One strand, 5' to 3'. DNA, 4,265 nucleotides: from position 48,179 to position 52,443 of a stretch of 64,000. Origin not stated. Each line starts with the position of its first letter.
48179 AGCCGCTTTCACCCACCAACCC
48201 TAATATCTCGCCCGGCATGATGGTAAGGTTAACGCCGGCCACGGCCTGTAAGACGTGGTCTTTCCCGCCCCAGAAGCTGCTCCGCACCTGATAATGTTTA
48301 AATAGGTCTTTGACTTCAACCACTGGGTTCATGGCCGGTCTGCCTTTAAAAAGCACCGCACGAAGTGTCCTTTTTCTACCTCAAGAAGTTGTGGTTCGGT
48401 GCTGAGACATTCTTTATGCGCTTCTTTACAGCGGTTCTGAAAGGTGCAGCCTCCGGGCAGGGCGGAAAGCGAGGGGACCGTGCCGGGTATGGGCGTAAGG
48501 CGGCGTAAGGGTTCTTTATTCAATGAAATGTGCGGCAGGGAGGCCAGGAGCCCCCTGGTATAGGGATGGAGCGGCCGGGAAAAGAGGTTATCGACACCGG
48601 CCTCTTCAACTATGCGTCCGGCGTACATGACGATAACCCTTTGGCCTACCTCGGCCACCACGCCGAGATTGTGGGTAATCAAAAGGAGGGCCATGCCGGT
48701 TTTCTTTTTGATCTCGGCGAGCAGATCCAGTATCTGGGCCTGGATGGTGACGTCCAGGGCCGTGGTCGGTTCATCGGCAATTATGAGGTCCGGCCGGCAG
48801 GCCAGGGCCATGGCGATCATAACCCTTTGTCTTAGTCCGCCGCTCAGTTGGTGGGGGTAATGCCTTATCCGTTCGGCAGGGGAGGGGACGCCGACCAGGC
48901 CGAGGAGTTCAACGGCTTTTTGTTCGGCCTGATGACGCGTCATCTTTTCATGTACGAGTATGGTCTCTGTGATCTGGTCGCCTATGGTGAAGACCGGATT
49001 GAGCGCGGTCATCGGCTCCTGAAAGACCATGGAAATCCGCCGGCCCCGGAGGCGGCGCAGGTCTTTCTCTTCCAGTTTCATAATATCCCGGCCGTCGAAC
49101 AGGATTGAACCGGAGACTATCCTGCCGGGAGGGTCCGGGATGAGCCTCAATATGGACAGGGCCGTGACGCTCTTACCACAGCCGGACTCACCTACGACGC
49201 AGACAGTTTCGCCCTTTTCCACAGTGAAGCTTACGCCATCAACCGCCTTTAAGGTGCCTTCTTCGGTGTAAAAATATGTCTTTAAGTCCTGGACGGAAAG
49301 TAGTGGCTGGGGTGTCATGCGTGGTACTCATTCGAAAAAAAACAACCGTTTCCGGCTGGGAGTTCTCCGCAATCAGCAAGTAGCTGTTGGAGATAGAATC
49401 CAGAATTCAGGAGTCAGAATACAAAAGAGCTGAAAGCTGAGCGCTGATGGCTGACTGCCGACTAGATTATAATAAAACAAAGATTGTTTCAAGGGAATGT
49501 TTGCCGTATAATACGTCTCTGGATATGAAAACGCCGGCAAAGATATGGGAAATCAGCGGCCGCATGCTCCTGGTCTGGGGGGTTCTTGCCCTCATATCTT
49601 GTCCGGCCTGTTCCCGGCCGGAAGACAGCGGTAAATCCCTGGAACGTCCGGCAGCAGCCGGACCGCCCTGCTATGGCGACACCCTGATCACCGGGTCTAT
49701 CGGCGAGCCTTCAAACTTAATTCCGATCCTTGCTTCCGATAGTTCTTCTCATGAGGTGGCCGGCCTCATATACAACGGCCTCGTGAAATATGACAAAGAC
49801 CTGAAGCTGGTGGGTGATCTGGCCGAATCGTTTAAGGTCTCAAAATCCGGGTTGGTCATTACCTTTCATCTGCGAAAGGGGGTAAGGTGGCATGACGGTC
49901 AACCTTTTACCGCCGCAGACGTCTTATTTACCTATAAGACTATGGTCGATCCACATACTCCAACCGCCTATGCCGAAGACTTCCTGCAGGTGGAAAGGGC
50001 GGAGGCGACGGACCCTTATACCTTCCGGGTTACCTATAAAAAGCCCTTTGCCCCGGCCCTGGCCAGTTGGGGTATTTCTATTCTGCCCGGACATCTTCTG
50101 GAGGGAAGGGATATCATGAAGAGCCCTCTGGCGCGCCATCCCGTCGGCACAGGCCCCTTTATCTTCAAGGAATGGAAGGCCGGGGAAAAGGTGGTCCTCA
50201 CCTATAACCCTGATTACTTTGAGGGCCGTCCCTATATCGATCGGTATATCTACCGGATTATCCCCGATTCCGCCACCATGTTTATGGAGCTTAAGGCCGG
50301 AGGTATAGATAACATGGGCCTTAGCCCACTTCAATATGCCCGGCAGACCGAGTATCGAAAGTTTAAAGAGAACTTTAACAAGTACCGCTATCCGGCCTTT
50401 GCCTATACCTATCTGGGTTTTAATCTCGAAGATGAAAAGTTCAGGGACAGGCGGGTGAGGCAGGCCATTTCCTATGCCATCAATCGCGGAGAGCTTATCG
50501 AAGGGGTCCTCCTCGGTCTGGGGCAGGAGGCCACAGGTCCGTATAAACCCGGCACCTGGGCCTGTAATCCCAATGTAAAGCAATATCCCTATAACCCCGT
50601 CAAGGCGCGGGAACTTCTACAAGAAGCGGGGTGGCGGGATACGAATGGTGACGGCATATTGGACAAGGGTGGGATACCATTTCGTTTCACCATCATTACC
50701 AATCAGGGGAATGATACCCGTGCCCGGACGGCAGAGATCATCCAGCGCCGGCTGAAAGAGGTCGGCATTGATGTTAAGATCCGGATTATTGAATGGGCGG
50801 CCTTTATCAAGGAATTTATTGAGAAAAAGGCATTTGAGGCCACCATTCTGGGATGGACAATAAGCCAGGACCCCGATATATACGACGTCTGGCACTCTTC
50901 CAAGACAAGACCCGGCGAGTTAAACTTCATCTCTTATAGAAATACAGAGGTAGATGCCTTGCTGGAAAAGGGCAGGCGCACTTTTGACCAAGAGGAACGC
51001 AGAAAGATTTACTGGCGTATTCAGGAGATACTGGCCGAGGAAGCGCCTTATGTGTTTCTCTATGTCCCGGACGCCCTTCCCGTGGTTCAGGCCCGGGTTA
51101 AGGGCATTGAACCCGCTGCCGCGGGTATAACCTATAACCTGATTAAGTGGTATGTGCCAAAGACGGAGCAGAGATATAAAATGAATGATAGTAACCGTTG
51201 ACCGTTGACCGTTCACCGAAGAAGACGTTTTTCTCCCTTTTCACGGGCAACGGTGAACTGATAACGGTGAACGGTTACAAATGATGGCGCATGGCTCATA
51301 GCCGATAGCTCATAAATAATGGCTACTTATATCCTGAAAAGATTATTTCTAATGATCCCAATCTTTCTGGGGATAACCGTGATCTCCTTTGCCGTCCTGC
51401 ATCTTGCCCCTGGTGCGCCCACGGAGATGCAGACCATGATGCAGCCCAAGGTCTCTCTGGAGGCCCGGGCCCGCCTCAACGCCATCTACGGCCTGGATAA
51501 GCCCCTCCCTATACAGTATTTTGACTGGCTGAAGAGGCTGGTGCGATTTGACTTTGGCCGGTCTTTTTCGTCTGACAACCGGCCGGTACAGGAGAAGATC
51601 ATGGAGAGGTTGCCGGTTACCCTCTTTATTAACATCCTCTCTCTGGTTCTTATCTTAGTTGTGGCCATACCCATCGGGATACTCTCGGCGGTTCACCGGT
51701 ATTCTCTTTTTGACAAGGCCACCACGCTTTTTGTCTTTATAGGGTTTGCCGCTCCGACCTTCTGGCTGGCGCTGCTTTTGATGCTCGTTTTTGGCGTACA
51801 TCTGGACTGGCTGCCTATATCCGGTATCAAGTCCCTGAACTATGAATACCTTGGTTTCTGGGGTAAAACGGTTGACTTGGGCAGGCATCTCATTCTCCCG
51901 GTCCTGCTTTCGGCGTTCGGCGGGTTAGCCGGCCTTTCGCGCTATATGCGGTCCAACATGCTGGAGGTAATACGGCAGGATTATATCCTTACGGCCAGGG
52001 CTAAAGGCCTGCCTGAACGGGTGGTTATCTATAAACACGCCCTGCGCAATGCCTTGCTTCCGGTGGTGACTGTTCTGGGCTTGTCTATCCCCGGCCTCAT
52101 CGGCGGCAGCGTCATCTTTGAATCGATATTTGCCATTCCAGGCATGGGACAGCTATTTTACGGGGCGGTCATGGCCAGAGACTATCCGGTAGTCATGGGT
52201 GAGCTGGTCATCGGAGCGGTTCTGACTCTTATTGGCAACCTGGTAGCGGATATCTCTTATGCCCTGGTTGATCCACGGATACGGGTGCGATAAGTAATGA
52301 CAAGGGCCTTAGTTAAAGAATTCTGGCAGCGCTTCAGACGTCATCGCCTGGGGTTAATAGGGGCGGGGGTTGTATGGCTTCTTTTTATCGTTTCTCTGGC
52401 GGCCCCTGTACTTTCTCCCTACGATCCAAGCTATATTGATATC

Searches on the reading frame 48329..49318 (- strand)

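Call 21: search_protein_families(library=pfam, proteins=[window:48329-49318:-])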
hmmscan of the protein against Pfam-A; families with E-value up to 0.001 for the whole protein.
window:48329-49318:- (329 aa): 4 families
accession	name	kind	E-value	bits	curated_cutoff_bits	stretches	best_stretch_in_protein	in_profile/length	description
PF00005.33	ABC_tran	-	7.3e-29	101.6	25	1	27-186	2-137/137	ABC transporter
PF08352.17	oligo_HPY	-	1.4e-19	70.7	27.1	1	237-304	1-65/65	Oligopeptide/dipeptide transporter, C-terminal region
PF13304.12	AAA_21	-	2.5e-05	24.9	27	1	155-221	235-303/304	AAA domain, putative AbiEii toxin, Type IV TA system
PF02463.25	SMC_N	-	0.0009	19.2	40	0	39-230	27-210/220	RecF/RecN/SMC N terminal domain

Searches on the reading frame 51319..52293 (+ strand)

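Call 21: search_protein_families(library=pfam, proteins=[window:51319-52293:+])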
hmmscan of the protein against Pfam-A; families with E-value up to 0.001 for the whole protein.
window:51319-52293:+ (324 aa): 2 families
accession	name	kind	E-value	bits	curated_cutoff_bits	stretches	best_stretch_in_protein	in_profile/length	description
PF00528.27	BPD_transp_1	-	2.1e-40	138.9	26.4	1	116-322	1-183/184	Binding-protein-dependent transport system inner membrane component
PF19300.4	BPD_transp_1_N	-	1.1e-08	35.7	23.8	1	1-102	1-111/114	Binding-prot-dependent transport system membrane comp, N-term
